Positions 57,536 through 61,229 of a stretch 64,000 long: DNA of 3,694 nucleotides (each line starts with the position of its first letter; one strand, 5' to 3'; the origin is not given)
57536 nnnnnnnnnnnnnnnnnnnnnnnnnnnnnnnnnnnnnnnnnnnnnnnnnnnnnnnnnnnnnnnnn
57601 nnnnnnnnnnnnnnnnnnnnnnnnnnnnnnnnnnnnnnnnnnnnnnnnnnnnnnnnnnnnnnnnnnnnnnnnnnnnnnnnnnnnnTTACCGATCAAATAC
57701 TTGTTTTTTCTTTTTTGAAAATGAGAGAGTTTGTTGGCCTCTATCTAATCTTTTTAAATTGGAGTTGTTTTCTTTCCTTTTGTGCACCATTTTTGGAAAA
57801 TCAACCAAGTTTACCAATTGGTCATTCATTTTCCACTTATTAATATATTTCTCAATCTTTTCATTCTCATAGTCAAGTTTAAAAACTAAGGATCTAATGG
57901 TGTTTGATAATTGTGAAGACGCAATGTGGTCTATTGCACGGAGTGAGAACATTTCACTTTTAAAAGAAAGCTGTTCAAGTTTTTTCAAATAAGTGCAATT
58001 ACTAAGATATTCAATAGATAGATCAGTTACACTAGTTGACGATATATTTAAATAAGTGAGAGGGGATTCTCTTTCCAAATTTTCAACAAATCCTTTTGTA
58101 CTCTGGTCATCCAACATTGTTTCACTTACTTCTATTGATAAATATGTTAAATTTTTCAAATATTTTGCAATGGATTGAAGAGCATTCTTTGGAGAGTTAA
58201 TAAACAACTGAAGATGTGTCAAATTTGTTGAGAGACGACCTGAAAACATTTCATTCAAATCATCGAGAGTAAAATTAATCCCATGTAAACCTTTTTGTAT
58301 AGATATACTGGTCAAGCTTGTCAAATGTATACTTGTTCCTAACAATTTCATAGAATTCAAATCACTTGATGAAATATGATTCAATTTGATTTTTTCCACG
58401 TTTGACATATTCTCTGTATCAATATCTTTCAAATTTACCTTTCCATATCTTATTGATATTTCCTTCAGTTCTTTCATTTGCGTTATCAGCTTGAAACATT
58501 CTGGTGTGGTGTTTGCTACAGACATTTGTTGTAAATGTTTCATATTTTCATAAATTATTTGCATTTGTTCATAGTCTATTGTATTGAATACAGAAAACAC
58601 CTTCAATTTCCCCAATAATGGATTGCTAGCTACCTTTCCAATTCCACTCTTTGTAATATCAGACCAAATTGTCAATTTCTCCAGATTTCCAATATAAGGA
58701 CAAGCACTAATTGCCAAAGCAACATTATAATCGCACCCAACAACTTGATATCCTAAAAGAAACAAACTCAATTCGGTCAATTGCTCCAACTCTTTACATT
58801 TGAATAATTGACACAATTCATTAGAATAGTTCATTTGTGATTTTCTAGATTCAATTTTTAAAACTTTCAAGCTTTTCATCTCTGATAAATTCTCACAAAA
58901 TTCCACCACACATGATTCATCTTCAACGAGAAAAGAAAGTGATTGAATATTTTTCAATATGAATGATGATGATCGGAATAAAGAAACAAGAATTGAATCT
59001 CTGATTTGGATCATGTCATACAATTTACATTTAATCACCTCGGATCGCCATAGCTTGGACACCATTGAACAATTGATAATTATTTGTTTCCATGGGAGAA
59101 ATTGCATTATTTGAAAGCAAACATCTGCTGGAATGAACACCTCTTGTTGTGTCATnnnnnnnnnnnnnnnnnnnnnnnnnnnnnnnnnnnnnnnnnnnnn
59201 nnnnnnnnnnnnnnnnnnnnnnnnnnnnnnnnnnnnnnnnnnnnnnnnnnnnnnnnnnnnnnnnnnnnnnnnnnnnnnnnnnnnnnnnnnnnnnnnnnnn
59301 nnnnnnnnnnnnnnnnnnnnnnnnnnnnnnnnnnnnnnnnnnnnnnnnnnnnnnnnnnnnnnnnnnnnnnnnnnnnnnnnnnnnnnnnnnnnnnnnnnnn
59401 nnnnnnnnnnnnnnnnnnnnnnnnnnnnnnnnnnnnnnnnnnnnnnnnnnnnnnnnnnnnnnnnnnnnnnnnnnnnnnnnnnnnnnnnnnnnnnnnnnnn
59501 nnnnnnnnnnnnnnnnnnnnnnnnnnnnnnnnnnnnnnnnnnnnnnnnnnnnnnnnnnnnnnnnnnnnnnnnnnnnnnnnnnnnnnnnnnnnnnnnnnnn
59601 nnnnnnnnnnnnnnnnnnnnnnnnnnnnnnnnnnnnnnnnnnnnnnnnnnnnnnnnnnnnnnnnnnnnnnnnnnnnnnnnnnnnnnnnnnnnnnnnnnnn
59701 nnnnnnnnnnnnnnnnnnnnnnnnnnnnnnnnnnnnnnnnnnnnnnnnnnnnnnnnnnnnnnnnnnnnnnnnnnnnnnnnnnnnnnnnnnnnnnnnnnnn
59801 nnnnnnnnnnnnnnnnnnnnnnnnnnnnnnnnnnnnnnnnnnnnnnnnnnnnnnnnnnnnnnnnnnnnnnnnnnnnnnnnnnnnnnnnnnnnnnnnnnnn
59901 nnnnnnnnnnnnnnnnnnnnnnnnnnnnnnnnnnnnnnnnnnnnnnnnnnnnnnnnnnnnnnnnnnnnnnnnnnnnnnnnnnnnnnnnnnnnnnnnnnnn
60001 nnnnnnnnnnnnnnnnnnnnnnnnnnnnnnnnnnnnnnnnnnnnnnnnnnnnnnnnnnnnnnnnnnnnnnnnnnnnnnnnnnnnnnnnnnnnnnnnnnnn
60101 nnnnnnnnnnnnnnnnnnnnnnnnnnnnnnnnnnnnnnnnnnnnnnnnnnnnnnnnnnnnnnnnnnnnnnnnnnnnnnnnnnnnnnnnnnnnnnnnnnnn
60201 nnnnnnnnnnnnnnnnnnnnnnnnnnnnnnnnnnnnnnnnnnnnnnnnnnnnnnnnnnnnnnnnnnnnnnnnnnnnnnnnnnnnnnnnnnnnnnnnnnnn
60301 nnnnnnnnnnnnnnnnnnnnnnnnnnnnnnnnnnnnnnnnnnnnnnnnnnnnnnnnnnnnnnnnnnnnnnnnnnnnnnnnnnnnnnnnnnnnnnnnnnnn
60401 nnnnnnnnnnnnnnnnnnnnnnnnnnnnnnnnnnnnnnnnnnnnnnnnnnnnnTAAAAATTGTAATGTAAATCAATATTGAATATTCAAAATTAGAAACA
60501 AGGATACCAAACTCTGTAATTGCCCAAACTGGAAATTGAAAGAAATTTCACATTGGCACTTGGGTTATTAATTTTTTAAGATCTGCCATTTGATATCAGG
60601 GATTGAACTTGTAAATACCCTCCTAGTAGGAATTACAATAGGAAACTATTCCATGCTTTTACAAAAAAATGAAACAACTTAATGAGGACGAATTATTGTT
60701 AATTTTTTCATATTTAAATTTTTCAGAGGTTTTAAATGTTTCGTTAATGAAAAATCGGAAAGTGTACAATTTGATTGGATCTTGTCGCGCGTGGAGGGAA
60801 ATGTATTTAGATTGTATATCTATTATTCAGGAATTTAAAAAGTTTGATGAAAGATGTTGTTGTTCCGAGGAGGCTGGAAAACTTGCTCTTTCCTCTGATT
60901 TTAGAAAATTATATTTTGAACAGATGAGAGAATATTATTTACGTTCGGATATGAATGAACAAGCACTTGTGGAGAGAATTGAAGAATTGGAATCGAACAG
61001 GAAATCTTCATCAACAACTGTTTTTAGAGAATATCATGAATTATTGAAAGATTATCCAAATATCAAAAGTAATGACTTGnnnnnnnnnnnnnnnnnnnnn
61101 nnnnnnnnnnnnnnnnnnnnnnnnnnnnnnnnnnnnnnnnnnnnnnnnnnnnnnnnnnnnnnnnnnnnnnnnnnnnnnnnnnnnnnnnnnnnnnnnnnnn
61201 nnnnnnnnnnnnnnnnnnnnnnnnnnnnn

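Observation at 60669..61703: Second F-box/Rho-GTPase paralogue on the opposite strand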

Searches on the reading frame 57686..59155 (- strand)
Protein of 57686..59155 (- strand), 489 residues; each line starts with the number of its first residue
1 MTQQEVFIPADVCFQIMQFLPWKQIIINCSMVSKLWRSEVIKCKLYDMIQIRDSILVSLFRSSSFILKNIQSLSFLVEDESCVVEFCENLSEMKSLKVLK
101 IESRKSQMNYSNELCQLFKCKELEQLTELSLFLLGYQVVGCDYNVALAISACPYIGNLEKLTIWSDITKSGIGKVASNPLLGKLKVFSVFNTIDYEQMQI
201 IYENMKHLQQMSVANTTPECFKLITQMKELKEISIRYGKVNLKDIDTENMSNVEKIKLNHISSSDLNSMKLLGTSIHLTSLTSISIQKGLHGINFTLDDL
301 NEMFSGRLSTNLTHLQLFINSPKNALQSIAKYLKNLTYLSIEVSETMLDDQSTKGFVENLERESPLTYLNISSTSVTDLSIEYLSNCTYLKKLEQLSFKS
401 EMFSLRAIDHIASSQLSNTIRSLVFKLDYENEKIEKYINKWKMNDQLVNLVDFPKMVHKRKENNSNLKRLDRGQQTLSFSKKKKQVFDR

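Call 4: search_protein_families(library=pfam, proteins=[window:57686-59155:-], max_evalue=0.1)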
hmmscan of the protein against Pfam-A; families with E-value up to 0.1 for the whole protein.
window:57686-59155:- (489 aa): 2 families
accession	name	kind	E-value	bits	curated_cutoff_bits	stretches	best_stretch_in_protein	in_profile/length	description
PF00646.38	F-box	-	0.00023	21.4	20.5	1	9-46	5-41/43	F-box domain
PF12937.12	F-box-like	-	0.0022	18.2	24.3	1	8-40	4-35/47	F-box-like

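Call 18: list_cluster_members(proteins=[P0001, P0005, window:38760-39986:-, window:60669-61703:+, window:57686-59155:-])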
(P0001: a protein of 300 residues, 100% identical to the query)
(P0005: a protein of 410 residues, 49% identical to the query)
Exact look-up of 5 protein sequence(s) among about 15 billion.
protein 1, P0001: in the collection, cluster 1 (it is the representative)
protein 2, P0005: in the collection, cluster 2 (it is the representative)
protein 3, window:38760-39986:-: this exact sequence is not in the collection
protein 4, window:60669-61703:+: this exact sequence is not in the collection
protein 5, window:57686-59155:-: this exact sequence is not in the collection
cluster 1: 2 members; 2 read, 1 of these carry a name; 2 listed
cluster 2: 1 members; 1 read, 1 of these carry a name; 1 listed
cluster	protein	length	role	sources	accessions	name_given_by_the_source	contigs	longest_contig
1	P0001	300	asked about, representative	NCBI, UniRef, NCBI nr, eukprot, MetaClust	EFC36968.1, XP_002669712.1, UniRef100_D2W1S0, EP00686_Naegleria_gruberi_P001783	small GTPase [Naegleria gruberi] | Small GTPase n=1 Tax=Naegleria gruberi TaxID=5762 RepID=D2W1S0_NAEGR | XP_002669712.1 small GTPase [Naegleria gruberi]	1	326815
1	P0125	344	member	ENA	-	-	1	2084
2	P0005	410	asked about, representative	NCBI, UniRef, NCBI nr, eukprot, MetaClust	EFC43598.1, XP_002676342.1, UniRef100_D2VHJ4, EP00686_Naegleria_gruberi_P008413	rho family small GTPase [Naegleria gruberi] | Rho family small GTPase n=1 Tax=Naegleria gruberi TaxID=5762 RepID=D2VHJ4_NAEGR | XP_002676342.1 rho family small GTPase [Naegleria gruberi strain NEG-M]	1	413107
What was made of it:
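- The exact 344-aa product is not in the protein collection (call 18).
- Tried and rejected: The exact 344-aa product is not in the collection (call 18).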

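Call 63: search_solved_structures(query=window:57686-59155:-, max_evalue=0.01)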
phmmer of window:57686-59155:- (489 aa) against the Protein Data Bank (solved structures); distinct sequences matched with E-value up to 0.01: 0.
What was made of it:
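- Tried and rejected: PDB sequence search for the neighbouring F-box protein 57686..59155 (call 63).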

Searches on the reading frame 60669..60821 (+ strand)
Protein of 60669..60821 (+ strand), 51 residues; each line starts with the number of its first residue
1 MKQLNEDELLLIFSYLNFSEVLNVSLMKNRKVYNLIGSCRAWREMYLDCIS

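Call 31: search_solved_structures(query=A1, max_evalue=1, show_alignments=2)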
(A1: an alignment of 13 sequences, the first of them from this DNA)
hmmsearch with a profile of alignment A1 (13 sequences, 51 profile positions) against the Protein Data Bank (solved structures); distinct sequences matched with E-value up to 1: 26.
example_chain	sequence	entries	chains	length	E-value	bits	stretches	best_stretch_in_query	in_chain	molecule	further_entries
9kbd_C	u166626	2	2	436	1.5e-09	41.1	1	2-50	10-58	F-box only protein 3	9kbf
12dl_PA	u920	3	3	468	4.3e-08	36.5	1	10-50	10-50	F-box and WD-40 domain protein 21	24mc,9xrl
9sfp_A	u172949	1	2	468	1.9e-06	31.2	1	13-50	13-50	F-box and WD-40 domain protein 12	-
9w2m_J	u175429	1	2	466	1e-05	28.8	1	12-50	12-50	FBXW24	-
12dl_OA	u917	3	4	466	1.1e-05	28.8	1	13-50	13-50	F-box and WD-40 domain protein 19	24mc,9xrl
12dl_NA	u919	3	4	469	1.6e-05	28.2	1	13-50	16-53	Expressed sequence C85627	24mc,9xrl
9o04_C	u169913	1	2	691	2.3e-05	27.8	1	1-36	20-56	F-box only protein 42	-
1fs1_A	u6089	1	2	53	0.00011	25.5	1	3-44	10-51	CYCLIN A/CDK2-ASSOCIATED P19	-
1ldk_E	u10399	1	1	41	0.0004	23.8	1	3-42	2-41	SKP2-like protein type gamma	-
1fs2_A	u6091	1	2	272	0.0014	22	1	3-44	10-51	SKP2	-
1fqv_A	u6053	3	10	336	0.002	21.5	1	3-44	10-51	SKP2 | S-phase kinase-associated protein 2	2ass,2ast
8or0_E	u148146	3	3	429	0.0025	21.2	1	3-44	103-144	S-phase kinase-associated protein 2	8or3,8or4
6byh_E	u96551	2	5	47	0.0028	21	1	8-42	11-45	Lysine-specific demethylase 2A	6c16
7b5l_T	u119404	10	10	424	0.0029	21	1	3-44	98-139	S-phase kinase-associated protein 2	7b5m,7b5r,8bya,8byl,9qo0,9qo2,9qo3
7z8t_F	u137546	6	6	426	0.003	21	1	3-44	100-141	S-phase kinase-associated protein 2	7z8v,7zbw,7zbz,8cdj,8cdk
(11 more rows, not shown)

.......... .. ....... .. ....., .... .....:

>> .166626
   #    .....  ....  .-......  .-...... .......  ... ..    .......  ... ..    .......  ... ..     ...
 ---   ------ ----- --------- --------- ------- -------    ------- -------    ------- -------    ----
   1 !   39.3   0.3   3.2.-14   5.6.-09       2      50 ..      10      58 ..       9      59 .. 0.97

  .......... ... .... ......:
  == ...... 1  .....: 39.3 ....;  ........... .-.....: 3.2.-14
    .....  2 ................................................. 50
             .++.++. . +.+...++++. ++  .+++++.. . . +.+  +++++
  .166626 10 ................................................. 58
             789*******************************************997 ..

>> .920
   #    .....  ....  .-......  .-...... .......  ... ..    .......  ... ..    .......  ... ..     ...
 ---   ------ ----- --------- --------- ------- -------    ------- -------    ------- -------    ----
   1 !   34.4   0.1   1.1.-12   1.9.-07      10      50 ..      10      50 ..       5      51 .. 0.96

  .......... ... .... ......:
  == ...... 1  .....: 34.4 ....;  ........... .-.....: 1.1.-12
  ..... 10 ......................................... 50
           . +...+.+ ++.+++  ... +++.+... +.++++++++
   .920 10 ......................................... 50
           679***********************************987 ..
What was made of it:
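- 60669..60821 (+): F-box, aa 1-51 (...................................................). The family profile hits FBXO3 at 1.5e-9, FBXW21 at 4e-8 and Skp2 at 1e-4 in PDB (call 31).
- On F-box proteins (SCF substrate receptors): 25 of the 26 PDB hits of the family profile are F-box proteins, the best at 1.5e-9 (call 31).
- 25 of the 26 PDB hits of the family profile are F-box proteins (call 31).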

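Call 32: search_protein_families(library=pfam, alignment_id=A1, max_evalue=0.1)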
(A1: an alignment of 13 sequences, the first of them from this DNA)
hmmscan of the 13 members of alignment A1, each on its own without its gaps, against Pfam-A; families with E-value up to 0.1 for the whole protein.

A. member 1, seq(51 aa): 2 families
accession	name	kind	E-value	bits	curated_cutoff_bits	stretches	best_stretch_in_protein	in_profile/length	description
PF12937.12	F-box-like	-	0.00037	20.6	24.3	1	9-46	9-35/47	F-box-like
PF00646.38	F-box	-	0.0071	16.7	20.5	1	3-26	3-26/43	F-box domain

B. families by the number of members that match (of 13 scanned): 5 families
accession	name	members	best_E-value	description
PF00646.38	F-box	9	8.7e-07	F-box domain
PF12937.12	F-box-like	7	6.8e-06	F-box-like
PF15966.10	F-box_4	2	0.026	F-box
PF21278.2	YlmH_1st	1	0.0043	YlmH, N-terminal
PF19255.4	DUF5902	1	0.023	Family of unknown function (DUF5902)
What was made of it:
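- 60669..60821 (+): Pfam F-box-like scores 20.6 bits, below the 24.3 cut-off (call 32).
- On F-box proteins (SCF substrate receptors): On its own the protein is below Pfam cut-offs: F-box-like 20.6 bits against 24.3, and F-box 16.7 against 20.5 (call 32).
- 9 of 13 family members pass a Pfam F-box scan at E<=0.1 individually (call 32).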

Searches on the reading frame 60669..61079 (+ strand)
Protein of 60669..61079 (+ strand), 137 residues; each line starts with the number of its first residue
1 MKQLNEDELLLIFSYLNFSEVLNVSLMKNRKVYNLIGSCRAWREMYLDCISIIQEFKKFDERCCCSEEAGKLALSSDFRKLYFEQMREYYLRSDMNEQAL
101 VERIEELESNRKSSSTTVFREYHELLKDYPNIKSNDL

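Call 55: predict_structure(alignment_id=A4)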
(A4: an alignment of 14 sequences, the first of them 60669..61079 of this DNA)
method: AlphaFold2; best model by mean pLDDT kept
length: 137 residues; sequences in the alignment: 14
mean_pLDDT: 74.7   pTM: 0.40
mean pLDDT of the five models: 74.7, 71.5, 71.1, 70.2, 70.2
residues with pLDDT >= 90: 2; 70-90: 89; 50-70: 44; < 50: 2
segments of 3 or more residues with pLDDT < 50: none
pLDDT, mean of each block of 10 residues (from residue 1): 84 87 85 83 79 66 60 75 82 85 83 58 61 50
secondary structure, 60 per line:
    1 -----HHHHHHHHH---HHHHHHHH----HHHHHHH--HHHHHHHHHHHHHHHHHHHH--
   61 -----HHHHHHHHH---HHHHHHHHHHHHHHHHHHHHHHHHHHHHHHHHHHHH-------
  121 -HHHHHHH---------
elements in order: H6-14 H18-25 H30-36 H39-58 H66-74 H78-113 H122-128
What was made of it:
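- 60822..61076 (+): Helical linker, aa 52-136. It contains the family-conserved [DN][FY][RK] motif (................, aa 74-89, nt 60888..60935). AlphaFold predicts helices 39-58, 66-74 and 78-113 (call 55).
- On F-box proteins (SCF substrate receptors): AlphaFold predicts helices 6-14, 18-25 and 30-36 at pLDDT 83-87 (call 55).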

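Call 59: fold_search(model_id=the predicted structure, library=pdb)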
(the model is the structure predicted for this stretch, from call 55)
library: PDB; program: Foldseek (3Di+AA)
matches with E <= 10: 40; with E <= 0.001: 0
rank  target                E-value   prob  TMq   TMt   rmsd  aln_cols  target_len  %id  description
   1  9kbd_C                2.7e-01  0.93  0.32  0.12   8.5        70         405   26  Cryo-EM structure of the CUL1-RBX1-SKP1-FBXO3 SCF ubiquition ligase complex (released 2025-02-19)
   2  9kbf_C                8.5e-01  0.75  0.32  0.12   8.5        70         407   26  Cryo-EM structure of the SKP1-FBXO3 complex (released 2025-02-19)
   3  9cb3_A                1.1e+00  0.96  0.27  0.07   1.1        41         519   24  E2F1-Cyclin F Interface (released 2025-02-12)
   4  8cdj_F                1.1e+00  0.93  0.27  0.12   1.5        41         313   34  CAND1 b-hairpin++-SCF-SKP2 CAND1 rolling SCF engaged (released 2023-04-19)
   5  9xrl_A                1.2e+00  0.94  0.30  0.09   1.6        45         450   31  Structure of mouse cytoplasmic lattice (CPL) repeating unit (released 2026-03-18)
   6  12dl_PA               2.0e+00  0.89  0.29  0.09   1.4        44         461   32  Native structure of the cytoplasmic lattice (CPL) asymmetric unit from mouse MII eggs (released 2026-04-08)
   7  6vcd_B                2.0e+00  0.80  0.27  0.15   1.9        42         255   31  Cryo-EM structure of IRP2-FBXL5-SKP1 complex (released 2020-08-05)
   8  7t8n_AAA              2.2e+00  0.07  0.20  0.20  13.1       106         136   20  Crystal structure of the PNAG binding module PgaA-TPR 220-359 (released 2022-08-03)
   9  9o04_G                2.7e+00  0.33  0.27  0.11   3.7        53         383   24  CryoEM structure of the FBXO42-CCDC6-PP2Ac degradasome (released 2026-01-21)
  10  6ttu_T                3.0e+00  0.18  0.33  0.13   9.5       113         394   15  Ubiquitin Ligation to substrate by a cullin-RING E3 ligase at 3.7A resolution: NEDD8-CUL1-RBX1 N98R-SKP1-monomeric b-T (released 2020-02-12)
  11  1fqv_A                3.4e+00  0.69  0.27  0.12   1.2        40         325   35  Insights into scf ubiquitin ligases from the structure of the skp1-skp2 complex (released 2000-11-29)
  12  9xrl_C                3.4e+00  0.69  0.30  0.10   1.7        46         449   24  Structure of mouse cytoplasmic lattice (CPL) repeating unit (released 2026-03-18)
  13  5vzt_D                3.4e+00  0.66  0.27  0.09   1.4        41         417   20  Crystal structure of the Skp1-FBXO31 complex (released 2018-01-17)
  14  8byl_B                3.6e+00  0.66  0.27  0.11   1.2        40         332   35  Cryo-EM structure of SKP1-SKP2-CKS1 from the SCFSKP2 E3 ligase complex (released 2023-06-28)
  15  5vzt_B                3.6e+00  0.66  0.28  0.09   1.3        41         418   20  Crystal structure of the Skp1-FBXO31 complex (released 2018-01-17)
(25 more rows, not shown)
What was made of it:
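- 60669..60821 (+): AlphaFold predicts helices 6-14, 18-25 and 30-36, which superpose on the Skp2 F-box at 1.2-1.5 A over about 40 columns (calls 55, 59).
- The predicted three-helix fold matches Skp2, FBXO3 and cyclin F F-boxes (calls 55, 59).
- Tried and rejected: Foldseek on the isolated N-terminal model (call 59).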
